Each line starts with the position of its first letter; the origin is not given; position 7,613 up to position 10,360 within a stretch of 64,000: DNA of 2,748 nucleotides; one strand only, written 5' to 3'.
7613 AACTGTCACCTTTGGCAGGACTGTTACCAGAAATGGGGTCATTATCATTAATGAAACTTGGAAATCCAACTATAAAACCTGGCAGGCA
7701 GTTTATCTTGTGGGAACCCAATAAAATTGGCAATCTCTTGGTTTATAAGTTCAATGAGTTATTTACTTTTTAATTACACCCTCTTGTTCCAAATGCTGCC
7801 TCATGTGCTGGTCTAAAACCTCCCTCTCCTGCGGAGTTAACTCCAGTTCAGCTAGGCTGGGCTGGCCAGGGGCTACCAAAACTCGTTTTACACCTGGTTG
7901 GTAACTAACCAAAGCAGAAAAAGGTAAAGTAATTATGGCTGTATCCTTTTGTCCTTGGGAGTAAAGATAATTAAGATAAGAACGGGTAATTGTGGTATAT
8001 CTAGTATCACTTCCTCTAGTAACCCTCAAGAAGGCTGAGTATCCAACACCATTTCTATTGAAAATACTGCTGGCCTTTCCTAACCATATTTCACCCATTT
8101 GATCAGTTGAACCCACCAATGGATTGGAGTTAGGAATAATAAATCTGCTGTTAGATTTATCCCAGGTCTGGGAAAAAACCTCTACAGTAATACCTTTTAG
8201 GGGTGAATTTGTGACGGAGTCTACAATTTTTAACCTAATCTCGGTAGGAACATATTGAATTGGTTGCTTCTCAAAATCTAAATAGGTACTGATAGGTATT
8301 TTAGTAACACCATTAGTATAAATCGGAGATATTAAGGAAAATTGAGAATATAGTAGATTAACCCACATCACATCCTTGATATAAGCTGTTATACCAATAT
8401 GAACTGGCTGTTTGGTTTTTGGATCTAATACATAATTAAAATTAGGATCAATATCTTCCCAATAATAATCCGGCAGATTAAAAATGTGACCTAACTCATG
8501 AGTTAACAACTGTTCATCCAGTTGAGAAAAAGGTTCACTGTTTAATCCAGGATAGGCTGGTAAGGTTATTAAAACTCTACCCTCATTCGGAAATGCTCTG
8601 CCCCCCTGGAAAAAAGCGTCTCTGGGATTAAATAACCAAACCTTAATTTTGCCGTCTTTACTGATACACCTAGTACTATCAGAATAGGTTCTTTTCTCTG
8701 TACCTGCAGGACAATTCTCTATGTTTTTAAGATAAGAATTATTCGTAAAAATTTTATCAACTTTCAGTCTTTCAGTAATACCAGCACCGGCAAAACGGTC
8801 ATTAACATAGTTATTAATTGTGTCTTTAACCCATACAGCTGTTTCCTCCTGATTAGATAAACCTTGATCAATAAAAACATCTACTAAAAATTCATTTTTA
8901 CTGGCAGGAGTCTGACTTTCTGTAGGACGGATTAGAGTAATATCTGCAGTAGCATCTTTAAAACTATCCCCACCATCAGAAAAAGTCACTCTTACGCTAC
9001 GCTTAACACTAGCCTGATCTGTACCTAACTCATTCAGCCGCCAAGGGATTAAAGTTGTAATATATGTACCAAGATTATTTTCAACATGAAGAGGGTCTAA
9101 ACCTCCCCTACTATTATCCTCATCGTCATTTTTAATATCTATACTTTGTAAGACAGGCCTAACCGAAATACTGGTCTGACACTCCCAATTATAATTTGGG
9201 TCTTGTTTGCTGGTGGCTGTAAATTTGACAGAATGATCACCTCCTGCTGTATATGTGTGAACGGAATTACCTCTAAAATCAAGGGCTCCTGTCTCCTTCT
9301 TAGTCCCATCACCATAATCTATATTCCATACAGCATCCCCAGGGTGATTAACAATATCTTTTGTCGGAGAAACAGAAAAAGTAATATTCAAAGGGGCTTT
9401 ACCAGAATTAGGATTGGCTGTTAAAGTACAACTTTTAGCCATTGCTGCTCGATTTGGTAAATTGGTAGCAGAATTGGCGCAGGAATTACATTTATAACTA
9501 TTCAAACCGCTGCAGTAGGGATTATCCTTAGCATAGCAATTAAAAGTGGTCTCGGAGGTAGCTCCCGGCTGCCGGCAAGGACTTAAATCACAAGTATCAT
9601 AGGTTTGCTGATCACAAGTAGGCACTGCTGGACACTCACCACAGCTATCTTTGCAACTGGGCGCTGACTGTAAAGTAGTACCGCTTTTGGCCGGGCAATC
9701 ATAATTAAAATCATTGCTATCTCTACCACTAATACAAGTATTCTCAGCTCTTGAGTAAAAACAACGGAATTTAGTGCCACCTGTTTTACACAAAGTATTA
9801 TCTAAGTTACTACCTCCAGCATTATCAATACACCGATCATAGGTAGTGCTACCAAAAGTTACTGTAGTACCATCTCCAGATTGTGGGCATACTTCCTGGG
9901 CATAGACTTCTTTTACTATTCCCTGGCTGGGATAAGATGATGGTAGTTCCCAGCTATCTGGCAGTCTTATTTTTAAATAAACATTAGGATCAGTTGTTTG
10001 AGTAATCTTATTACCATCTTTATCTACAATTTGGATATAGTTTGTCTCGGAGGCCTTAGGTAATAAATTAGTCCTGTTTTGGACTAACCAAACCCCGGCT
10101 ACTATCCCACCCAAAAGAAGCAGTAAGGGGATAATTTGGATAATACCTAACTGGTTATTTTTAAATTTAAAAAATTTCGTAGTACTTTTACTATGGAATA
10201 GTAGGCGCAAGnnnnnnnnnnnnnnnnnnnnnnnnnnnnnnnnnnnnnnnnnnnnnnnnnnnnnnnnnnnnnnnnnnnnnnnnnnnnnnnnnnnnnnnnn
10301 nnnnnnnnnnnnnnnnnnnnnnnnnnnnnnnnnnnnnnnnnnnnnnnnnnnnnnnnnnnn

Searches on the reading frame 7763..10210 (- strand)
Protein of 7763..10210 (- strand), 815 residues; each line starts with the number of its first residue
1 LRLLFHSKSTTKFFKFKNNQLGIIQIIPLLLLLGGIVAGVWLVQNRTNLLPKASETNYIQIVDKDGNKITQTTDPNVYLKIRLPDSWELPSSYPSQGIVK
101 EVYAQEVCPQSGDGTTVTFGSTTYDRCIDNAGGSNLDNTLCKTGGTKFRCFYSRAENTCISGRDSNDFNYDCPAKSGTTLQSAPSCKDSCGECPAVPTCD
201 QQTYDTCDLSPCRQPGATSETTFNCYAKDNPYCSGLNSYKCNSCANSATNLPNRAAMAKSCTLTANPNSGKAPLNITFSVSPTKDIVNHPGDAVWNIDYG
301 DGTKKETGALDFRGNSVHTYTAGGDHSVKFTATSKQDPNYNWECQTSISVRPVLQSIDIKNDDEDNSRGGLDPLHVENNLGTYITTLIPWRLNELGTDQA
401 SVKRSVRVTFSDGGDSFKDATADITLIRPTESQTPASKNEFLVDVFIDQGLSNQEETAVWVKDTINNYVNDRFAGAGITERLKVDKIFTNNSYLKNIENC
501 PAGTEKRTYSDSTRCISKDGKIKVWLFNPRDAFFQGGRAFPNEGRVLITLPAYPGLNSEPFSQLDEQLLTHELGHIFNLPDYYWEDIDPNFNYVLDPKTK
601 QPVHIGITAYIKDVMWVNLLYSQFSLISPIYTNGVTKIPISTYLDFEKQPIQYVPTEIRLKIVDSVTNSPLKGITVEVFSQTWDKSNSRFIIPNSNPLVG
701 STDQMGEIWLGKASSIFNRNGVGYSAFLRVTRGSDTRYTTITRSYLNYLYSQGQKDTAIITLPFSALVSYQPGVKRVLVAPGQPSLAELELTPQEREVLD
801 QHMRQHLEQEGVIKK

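Call 8: search_protein_families(library=pfam, proteins=[window:7763-10210:-], max_evalue=0.001)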
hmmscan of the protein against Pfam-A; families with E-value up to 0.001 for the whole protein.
window:7763-10210:- (815 aa): 0 families

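Call 53: search_protein_families(library=phrogs, proteins=[window:7763-10210:-], max_evalue=0.01)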
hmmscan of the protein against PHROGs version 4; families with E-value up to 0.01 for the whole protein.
window:7763-10210:- (815 aa): 0 families

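Call 97: search_protein_families(library=ncbifam, proteins=[window:7763-10210:-], max_evalue=0.01)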
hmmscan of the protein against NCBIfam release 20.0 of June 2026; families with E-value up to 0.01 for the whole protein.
window:7763-10210:- (815 aa): 1 family
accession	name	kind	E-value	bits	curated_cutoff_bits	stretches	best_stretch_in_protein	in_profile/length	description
TIGR03296.1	M6dom_TIGR03296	domain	0.0075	16.2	110.8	0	568-584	169-185/286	M6 family metalloprotease domain-containing protein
